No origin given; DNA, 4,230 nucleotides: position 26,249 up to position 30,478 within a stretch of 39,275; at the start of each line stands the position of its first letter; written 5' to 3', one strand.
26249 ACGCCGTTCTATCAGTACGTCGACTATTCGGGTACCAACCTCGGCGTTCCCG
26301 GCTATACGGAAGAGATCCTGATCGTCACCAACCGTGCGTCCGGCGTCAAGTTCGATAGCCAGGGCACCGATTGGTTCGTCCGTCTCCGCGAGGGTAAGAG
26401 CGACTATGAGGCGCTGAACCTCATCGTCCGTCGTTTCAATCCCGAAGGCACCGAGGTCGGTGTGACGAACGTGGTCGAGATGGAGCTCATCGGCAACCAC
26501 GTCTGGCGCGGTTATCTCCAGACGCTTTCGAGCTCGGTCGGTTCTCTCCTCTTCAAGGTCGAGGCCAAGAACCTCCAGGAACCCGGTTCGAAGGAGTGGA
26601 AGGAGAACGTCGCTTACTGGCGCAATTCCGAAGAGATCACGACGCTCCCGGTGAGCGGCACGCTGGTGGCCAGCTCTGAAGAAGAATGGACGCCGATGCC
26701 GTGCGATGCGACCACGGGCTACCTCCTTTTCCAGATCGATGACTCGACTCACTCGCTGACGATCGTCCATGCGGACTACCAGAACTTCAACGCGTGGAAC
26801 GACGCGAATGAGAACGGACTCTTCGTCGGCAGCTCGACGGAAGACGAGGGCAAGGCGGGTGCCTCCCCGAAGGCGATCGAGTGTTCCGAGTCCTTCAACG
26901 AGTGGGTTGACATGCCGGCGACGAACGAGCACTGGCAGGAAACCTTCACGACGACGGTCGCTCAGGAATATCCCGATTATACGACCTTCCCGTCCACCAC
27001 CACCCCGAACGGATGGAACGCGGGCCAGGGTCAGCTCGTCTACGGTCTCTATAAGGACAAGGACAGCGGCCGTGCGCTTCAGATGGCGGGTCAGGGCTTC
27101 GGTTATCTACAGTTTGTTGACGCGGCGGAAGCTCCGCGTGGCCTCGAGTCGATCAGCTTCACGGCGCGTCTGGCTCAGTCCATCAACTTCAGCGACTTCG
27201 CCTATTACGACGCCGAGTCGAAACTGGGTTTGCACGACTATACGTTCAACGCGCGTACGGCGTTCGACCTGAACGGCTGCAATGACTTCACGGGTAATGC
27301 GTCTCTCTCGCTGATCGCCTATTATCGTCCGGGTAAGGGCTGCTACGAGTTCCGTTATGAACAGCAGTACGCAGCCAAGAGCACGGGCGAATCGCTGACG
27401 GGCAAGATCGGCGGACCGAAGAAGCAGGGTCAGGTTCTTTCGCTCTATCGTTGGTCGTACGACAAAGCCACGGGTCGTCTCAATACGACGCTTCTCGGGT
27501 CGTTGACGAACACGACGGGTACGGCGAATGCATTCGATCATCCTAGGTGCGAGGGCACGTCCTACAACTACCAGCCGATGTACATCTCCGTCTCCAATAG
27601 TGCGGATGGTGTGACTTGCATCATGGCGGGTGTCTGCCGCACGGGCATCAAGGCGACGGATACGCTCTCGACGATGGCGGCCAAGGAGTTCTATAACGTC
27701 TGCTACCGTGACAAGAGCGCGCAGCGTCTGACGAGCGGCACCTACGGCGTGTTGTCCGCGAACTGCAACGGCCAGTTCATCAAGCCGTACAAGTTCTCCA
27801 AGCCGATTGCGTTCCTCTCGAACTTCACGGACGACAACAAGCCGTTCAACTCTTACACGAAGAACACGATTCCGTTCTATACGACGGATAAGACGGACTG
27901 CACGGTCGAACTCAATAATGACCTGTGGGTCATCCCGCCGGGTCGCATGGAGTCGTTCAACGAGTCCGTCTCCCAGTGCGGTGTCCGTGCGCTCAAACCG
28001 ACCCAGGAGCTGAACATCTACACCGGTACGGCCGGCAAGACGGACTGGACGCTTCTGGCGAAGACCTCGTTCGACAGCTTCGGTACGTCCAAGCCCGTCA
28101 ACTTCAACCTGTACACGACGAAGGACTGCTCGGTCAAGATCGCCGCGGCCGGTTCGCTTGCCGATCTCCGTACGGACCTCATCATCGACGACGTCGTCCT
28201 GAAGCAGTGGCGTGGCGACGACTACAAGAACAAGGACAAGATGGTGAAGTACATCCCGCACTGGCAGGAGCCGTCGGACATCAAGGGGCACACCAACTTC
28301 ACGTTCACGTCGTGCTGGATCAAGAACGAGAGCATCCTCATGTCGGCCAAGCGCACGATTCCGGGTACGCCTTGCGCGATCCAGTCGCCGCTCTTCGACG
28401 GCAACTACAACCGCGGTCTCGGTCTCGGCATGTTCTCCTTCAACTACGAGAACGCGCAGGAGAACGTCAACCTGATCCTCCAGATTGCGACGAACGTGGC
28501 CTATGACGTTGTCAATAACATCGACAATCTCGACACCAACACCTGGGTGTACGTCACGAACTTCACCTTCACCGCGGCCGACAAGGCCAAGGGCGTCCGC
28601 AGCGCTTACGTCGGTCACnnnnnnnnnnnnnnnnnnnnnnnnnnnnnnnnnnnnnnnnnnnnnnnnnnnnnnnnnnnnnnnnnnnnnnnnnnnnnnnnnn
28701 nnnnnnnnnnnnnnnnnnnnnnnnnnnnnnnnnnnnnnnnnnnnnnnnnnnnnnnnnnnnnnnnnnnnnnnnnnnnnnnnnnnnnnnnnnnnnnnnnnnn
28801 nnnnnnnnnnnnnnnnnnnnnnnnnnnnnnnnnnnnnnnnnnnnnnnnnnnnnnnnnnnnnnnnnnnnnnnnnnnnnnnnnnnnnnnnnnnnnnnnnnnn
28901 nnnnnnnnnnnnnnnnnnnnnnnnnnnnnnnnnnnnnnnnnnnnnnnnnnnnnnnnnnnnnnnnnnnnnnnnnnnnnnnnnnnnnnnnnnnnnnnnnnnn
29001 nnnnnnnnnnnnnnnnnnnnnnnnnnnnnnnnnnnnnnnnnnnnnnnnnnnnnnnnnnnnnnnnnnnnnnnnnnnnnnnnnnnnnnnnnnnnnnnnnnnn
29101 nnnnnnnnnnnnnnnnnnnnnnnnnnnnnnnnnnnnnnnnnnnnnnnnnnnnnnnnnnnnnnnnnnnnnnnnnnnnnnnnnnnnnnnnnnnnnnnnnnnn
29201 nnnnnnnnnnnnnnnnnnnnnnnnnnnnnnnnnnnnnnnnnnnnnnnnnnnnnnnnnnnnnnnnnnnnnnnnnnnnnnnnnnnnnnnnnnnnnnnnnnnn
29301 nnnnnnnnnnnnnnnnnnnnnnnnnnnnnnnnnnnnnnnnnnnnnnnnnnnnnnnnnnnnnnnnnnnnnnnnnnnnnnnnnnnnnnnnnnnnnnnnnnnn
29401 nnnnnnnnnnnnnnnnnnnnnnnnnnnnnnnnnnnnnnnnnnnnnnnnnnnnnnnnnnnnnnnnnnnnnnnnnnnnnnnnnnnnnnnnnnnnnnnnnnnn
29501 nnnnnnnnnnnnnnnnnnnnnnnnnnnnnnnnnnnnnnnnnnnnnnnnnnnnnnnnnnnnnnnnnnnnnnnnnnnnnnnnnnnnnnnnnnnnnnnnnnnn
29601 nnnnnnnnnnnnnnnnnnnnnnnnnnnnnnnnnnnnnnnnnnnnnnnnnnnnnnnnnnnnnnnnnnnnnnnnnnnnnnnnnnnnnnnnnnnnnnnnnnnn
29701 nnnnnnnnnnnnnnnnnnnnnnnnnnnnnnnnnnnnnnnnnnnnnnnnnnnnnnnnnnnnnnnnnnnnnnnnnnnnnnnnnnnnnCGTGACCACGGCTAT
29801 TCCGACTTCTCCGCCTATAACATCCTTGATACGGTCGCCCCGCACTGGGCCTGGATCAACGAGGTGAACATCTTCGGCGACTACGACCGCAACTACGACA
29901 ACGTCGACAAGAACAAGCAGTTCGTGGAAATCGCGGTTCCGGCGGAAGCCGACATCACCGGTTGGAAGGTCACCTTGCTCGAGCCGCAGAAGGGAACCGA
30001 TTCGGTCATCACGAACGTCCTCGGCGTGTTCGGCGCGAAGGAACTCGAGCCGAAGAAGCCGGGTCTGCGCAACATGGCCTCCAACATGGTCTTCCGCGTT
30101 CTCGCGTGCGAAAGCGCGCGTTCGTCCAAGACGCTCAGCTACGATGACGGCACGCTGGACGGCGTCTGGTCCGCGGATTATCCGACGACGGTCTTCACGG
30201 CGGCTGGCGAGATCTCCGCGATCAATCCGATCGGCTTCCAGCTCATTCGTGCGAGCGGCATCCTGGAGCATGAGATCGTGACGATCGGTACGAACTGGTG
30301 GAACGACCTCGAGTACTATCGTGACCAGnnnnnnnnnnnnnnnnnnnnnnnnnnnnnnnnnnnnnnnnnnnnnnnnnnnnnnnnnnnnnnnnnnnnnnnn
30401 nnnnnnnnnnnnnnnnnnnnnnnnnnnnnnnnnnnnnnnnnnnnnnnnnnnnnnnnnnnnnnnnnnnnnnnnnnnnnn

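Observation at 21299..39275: More than 18 kb translationally coupled operon: giant protein, small membrane-anchored coiled-coil protein, second giant protein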

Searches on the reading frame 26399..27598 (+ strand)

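Call 46: search_protein_families(library=pfam, proteins=[window:26399-27598:+], max_evalue=0.5)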
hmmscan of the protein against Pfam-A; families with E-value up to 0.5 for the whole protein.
window:26399-27598:+ (400 aa): 1 family
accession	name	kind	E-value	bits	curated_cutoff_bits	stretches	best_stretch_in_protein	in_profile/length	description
PF10451.15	Stn1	-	0.073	12.5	21.5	1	70-190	56-166/252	Telomere regulation protein Stn1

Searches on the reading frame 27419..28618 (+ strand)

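Call 46: search_protein_families(library=pfam, proteins=[window:27419-28618:+], max_evalue=0.5)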
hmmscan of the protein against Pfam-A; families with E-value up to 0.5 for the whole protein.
window:27419-28618:+ (400 aa): 1 family
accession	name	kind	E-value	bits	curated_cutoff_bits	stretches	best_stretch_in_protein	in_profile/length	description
PF08942.16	DUF1919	-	0.18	11.7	25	1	90-133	4-50/196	Domain of unknown function (DUF1919)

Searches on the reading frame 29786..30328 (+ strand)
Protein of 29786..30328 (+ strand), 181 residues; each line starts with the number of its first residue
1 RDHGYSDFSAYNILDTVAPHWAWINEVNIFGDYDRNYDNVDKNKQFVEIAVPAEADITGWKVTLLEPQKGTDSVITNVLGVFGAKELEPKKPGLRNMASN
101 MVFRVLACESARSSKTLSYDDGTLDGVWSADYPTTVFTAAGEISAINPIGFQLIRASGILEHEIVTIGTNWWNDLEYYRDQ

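Call 95: search_protein_families(library=pfam, alignment_id=A7, max_evalue=1)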
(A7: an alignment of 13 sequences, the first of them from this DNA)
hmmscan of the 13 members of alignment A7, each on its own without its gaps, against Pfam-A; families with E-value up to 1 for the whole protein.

A. member 1, seq(181 aa): 0 families

B. families by the number of members that match (of 13 scanned): 1 family
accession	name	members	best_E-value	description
PF16585.11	Lipocalin_8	1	0.14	Lipocalin-like domain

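Call 96: search_solved_structures(query=A7, max_evalue=1)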
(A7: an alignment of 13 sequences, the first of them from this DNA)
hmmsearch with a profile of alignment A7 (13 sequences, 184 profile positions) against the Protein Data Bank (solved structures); distinct sequences matched with E-value up to 1: 0.
